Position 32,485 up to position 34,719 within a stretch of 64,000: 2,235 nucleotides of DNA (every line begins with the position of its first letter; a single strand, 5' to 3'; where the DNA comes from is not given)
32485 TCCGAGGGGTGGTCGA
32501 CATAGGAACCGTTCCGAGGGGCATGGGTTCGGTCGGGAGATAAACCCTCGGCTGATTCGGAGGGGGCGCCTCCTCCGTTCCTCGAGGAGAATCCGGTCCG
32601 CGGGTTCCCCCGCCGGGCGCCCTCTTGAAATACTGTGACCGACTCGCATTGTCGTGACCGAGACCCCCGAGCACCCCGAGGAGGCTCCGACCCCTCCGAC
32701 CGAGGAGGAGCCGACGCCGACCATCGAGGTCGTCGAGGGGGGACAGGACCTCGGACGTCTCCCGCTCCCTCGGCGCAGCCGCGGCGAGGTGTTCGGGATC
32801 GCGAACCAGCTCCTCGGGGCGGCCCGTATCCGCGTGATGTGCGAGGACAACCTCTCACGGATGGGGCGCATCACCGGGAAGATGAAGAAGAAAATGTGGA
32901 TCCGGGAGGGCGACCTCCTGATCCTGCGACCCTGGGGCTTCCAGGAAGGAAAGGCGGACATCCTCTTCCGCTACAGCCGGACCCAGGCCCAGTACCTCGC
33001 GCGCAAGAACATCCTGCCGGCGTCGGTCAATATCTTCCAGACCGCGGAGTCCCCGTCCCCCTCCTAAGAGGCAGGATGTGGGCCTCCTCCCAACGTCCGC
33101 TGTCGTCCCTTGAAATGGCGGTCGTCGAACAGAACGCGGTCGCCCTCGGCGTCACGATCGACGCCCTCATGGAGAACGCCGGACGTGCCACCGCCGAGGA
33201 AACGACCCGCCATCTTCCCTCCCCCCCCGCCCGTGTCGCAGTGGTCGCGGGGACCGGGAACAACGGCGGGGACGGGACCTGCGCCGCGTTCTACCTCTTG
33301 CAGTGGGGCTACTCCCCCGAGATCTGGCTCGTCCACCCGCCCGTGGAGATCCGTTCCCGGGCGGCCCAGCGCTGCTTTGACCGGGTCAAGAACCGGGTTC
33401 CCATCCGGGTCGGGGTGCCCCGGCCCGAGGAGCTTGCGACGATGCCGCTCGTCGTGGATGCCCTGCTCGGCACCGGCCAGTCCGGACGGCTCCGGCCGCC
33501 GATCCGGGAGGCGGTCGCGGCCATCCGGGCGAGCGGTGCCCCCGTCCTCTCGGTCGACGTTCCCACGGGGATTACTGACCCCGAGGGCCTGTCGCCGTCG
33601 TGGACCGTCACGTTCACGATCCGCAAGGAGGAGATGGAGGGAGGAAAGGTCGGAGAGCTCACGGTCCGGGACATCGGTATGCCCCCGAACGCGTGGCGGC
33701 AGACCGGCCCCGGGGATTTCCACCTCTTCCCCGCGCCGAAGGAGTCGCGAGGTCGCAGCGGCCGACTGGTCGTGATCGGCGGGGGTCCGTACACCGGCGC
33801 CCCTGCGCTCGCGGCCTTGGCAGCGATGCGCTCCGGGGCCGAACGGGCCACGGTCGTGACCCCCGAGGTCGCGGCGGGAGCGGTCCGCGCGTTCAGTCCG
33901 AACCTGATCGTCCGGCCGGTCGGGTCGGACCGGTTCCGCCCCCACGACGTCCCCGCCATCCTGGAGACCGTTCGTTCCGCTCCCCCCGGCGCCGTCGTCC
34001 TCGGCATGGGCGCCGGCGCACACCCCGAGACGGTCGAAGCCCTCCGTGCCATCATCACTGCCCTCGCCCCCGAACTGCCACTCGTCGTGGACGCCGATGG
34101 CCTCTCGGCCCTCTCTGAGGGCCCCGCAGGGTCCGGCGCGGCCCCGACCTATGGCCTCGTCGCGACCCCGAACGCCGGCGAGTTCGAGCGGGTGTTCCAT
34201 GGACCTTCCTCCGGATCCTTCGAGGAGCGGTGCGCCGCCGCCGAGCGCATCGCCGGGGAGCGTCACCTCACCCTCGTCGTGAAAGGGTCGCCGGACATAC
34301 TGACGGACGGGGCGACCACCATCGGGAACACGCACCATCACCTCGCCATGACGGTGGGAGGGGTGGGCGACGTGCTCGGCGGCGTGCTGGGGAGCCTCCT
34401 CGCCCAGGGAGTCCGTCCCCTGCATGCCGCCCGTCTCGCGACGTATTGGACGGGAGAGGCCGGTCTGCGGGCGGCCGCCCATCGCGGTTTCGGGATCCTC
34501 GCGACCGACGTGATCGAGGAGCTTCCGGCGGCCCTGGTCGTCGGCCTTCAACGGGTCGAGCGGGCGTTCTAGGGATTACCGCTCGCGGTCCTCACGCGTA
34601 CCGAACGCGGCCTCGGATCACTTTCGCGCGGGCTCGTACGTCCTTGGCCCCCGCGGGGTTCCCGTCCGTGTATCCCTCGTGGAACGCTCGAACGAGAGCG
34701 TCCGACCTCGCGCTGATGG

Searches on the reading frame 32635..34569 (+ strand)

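Call 40: search_protein_families(library=ncbifam, proteins=[window:32635-34569:+], max_evalue=0.00001)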
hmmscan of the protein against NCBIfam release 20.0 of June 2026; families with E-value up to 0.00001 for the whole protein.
window:32635-34569:+ (645 aa): 4 families
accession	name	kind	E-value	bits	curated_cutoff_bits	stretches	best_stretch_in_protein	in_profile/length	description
TIGR00196.1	yjeF_cterm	hypoth_equivalog_domain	1.4e-49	168.9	129.85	1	371-633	20-274/277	NAD(P)H-hydrate dehydratase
NF007856.0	PRK10565.1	equivalog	2.3e-34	118.9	703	1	166-632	29-496/510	bifunctional ADP-dependent NAD(P)H-hydrate dehydratase/NAD(P)H-hydrate epimerase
TIGR00197.1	yjeF_nterm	hypoth_equivalog_domain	4.1e-33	114.8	88.6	1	157-351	5-206/206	NAD(P)H-hydrate epimerase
NF006830.1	PRK09355.1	equivalog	2e-07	30.7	180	1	530-630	144-247/263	hydroxyethylthiazole kinase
